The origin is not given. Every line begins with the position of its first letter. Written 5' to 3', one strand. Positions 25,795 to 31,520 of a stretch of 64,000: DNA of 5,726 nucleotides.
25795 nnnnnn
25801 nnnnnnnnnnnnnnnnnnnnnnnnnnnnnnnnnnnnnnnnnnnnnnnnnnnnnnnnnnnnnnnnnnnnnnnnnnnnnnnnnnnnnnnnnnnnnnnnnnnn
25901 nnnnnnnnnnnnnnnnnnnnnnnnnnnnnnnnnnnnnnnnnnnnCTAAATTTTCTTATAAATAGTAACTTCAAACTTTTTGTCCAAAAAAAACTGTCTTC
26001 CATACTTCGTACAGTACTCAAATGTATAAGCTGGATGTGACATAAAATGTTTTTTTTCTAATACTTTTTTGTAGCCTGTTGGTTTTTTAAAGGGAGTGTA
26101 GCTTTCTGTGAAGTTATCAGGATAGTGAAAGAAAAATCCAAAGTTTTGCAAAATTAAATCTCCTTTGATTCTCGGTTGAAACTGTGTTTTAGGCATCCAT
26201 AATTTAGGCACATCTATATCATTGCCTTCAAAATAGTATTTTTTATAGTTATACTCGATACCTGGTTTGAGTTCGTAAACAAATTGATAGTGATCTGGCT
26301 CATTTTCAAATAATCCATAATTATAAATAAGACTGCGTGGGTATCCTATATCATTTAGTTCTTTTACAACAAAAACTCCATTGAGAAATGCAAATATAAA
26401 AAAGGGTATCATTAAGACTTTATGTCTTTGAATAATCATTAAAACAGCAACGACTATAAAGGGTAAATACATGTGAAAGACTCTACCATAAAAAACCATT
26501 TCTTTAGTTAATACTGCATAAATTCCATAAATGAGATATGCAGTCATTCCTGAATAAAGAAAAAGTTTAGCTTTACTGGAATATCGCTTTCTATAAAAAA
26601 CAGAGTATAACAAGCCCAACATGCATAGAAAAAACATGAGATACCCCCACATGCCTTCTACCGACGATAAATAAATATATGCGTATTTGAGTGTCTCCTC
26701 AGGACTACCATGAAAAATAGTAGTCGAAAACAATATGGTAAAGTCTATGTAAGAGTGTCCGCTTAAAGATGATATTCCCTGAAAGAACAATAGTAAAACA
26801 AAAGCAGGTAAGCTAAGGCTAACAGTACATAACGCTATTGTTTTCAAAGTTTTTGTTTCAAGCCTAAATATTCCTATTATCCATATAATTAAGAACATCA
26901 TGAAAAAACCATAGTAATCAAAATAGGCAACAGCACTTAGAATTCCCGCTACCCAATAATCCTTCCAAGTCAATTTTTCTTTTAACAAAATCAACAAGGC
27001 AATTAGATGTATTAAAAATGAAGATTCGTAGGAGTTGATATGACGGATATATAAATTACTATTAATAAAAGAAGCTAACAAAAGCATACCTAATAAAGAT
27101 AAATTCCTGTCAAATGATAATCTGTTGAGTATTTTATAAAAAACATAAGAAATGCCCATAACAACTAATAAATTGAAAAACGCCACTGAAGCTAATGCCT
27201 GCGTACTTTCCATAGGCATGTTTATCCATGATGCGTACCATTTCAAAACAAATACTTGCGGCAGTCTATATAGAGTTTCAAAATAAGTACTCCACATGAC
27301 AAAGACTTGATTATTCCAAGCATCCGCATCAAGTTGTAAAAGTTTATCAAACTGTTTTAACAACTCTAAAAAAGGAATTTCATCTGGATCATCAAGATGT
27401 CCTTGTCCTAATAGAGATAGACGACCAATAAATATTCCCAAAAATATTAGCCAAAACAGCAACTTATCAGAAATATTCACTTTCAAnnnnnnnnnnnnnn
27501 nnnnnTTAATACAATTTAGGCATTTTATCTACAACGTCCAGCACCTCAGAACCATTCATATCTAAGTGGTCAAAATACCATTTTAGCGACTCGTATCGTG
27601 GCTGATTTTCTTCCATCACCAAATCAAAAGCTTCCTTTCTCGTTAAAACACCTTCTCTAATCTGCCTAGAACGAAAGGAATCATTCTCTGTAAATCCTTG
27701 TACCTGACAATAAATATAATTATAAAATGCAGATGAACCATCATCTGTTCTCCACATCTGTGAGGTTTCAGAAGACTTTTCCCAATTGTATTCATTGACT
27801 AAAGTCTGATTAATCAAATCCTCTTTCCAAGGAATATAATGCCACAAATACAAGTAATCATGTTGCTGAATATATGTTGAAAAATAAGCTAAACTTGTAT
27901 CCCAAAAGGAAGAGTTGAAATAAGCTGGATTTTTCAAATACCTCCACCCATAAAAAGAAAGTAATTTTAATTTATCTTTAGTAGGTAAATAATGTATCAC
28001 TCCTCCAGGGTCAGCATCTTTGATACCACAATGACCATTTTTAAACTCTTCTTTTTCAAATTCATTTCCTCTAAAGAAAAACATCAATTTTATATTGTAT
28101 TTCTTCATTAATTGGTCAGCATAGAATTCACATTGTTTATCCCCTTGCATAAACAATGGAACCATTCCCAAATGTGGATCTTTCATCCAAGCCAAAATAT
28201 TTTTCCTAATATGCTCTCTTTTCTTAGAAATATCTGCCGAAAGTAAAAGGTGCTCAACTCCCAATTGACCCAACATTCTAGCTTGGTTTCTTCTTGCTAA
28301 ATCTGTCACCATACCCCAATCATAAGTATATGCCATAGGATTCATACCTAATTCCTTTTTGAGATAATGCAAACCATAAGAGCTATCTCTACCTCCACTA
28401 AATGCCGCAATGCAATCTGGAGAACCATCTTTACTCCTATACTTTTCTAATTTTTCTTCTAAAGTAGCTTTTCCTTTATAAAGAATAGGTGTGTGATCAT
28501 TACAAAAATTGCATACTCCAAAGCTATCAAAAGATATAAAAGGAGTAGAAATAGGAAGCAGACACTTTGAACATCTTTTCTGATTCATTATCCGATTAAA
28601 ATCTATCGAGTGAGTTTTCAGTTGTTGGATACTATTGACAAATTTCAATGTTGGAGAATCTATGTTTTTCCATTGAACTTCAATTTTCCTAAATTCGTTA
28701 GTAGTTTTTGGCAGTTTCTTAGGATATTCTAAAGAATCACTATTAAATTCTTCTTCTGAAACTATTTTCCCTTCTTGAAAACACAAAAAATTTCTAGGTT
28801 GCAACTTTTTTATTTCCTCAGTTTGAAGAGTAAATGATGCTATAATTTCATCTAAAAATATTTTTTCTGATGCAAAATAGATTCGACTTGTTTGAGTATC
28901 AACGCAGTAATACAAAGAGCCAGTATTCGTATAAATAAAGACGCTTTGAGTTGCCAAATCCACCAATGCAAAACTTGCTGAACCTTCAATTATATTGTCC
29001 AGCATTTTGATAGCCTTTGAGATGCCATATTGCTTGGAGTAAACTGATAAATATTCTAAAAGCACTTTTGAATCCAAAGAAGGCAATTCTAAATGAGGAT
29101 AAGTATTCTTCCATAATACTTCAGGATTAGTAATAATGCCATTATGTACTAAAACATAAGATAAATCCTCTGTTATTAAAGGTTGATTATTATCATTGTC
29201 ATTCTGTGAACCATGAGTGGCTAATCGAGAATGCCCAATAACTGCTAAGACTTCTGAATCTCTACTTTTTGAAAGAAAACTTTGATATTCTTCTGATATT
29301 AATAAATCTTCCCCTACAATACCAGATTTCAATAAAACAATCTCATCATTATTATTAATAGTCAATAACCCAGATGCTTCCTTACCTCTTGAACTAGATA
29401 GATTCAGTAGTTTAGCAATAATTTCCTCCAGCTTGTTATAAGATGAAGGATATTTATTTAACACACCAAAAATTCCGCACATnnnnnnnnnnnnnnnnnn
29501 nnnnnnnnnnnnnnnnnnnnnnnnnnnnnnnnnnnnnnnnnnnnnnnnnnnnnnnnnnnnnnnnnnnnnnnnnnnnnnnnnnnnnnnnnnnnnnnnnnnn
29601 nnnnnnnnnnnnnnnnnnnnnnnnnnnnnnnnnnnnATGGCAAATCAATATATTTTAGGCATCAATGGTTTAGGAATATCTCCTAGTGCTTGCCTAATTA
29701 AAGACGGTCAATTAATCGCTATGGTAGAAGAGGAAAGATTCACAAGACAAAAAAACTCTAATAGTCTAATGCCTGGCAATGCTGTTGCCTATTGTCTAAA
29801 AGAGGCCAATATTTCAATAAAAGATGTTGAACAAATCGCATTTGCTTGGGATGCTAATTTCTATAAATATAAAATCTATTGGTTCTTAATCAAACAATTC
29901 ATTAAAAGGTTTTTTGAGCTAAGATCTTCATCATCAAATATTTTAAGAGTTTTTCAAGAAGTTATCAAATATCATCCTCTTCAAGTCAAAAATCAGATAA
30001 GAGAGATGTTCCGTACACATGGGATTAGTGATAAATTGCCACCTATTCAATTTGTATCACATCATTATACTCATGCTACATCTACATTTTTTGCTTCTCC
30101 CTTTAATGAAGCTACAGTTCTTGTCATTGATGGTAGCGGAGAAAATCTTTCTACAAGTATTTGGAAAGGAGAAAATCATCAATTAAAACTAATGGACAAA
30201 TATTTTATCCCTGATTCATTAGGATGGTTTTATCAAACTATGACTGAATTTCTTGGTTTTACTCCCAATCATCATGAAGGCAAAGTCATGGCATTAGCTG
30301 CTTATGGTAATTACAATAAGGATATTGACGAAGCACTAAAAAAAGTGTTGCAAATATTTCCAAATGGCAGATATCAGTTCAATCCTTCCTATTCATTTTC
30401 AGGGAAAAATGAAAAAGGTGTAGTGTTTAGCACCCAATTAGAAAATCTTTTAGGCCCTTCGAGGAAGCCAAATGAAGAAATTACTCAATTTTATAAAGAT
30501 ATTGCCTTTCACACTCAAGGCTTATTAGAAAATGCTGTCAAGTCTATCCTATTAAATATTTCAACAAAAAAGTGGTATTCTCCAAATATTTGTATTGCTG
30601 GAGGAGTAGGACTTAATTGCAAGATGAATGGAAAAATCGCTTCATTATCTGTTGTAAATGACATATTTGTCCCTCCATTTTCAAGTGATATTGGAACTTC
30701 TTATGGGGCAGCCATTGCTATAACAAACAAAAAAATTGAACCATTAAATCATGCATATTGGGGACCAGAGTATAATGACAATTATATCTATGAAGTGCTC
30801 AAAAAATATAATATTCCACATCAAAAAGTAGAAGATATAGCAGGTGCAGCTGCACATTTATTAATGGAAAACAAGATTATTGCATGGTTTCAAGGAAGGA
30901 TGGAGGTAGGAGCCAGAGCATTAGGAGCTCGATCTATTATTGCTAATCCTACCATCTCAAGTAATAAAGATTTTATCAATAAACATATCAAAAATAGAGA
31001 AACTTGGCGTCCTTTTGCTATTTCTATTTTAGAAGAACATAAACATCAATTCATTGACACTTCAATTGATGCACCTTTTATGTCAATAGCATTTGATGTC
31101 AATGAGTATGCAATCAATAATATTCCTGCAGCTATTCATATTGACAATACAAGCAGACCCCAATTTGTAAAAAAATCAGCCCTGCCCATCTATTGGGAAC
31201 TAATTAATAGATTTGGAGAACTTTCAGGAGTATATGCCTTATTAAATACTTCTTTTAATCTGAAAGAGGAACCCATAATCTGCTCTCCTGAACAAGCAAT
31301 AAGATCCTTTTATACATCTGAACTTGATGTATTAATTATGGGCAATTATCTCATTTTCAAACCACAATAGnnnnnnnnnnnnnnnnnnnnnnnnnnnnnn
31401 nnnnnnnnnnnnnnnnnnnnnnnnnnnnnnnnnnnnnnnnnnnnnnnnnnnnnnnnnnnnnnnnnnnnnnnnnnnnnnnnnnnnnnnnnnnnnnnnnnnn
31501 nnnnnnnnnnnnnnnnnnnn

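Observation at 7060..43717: Four DPM1/ArnC-like GT2s paired with five GT-C-like membrane proteins and no polymerase or flippase: a periplasmic lipid-phosphate-sugar relay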

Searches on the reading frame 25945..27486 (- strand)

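Call 4: search_protein_families(library=pfam, proteins=[window:25945-27486:-], max_evalue=0.01)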
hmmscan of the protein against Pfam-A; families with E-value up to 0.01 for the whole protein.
window:25945-27486:- (513 aa): 0 families

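Call 7: search_protein_families(library=ncbifam, proteins=[window:25945-27486:-], max_evalue=0.1)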
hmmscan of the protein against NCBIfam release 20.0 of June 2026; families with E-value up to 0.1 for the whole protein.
window:25945-27486:- (513 aa): 0 families

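Call 15: search_protein_families(library=pfam, proteins=[window:25945-27486:-], max_evalue=10)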
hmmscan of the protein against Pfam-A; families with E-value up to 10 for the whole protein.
window:25945-27486:- (513 aa): 1 family
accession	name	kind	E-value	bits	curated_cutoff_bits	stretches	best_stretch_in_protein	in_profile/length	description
PF08229.16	SHR3_chaperone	-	8.8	5.7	25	1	241-319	21-98/188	ER membrane protein SH3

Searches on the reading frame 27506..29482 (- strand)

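Call 5: search_protein_families(library=pfam, proteins=[window:27506-29482:-], max_evalue=0.01)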
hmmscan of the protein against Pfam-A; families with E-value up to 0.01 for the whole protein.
window:27506-29482:- (658 aa): 2 families
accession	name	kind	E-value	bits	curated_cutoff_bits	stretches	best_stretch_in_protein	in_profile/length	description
PF13522.11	GATase_6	-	8e-13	49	27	1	80-206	12-130/130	Glutamine amidotransferase domain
PF13537.11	GATase_7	-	1.8e-10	41.4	25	1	84-207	1-118/123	Glutamine amidotransferase domain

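Call 102: search_protein_families(library=ncbifam, proteins=[window:27506-29482:-], max_evalue=0.00001)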
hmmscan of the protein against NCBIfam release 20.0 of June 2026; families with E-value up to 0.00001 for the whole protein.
window:27506-29482:- (658 aa): 5 families
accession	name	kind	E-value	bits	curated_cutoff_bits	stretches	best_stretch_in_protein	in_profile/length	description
TIGR03573.1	WbuX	subfamily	9.9e-39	133.7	203.2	1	302-651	2-343/344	N-acetyl sugar amidotransferase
NF001484.0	PRK00331.1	subfamily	2.6e-14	52.5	381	1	1-241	1-231/601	isomerizing glutamine--fructose-6-phosphate transaminase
TIGR01135.1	glmS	equivalog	3.1e-13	49.1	418.05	1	2-245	1-234/607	glutamine--fructose-6-phosphate transaminase (isomerizing)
TIGR01134.1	purF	equivalog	2.4e-11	43.6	350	1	2-239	1-221/432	amidophosphoribosyltransferase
NF006949.0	PRK09431.1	equivalog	7.6e-08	31.3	499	0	80-244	44-192/554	asparagine synthase B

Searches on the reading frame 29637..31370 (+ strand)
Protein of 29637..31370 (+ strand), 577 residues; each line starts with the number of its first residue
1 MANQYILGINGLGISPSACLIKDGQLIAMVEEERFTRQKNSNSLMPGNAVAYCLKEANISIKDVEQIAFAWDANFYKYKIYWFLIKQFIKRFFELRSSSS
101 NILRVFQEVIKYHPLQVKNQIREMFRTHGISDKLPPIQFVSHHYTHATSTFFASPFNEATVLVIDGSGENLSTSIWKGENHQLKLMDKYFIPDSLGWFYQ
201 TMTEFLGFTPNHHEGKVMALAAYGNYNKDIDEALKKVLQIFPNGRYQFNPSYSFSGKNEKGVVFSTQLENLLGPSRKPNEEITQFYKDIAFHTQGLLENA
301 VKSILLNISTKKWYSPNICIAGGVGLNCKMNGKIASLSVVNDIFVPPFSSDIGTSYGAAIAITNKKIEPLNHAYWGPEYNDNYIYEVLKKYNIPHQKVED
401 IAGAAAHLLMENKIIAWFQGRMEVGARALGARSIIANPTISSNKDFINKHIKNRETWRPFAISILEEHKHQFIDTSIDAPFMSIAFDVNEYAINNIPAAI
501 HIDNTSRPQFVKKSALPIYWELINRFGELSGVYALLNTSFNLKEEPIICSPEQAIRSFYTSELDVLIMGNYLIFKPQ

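Call 5: search_protein_families(library=pfam, proteins=[window:29637-31370:+], max_evalue=0.01)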
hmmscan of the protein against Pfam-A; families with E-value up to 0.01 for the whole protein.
window:29637-31370:+ (577 aa): 3 families
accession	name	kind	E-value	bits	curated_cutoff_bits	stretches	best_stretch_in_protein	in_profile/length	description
PF16861.10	Carbam_trans_C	-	3.6e-62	209.3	27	1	406-575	1-170/170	Carbamoyltransferase C-terminus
PF02543.21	Carbam_trans_N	-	3.2e-54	185.1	24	1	16-360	12-346/346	Carbamoyltransferase N-terminus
PF00814.31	TsaD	-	0.0025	18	24.8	0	136-353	83-259/264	tRNA N6-adenosine threonylcarbamoyltransferase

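Call 102: search_protein_families(library=ncbifam, proteins=[window:29637-31370:+], max_evalue=0.00001)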
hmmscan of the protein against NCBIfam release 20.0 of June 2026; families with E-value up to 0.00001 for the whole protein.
window:29637-31370:+ (577 aa): 2 families
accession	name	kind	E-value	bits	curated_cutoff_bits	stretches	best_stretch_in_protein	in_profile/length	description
NF041651.1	nodul_NodU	equivalog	1e-42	146.7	1000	1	17-543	13-525/556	nodulation protein NodU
TIGR00143.1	hypF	equivalog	3.9e-06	25.3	466.1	0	101-183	432-517/741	carbamoyltransferase HypF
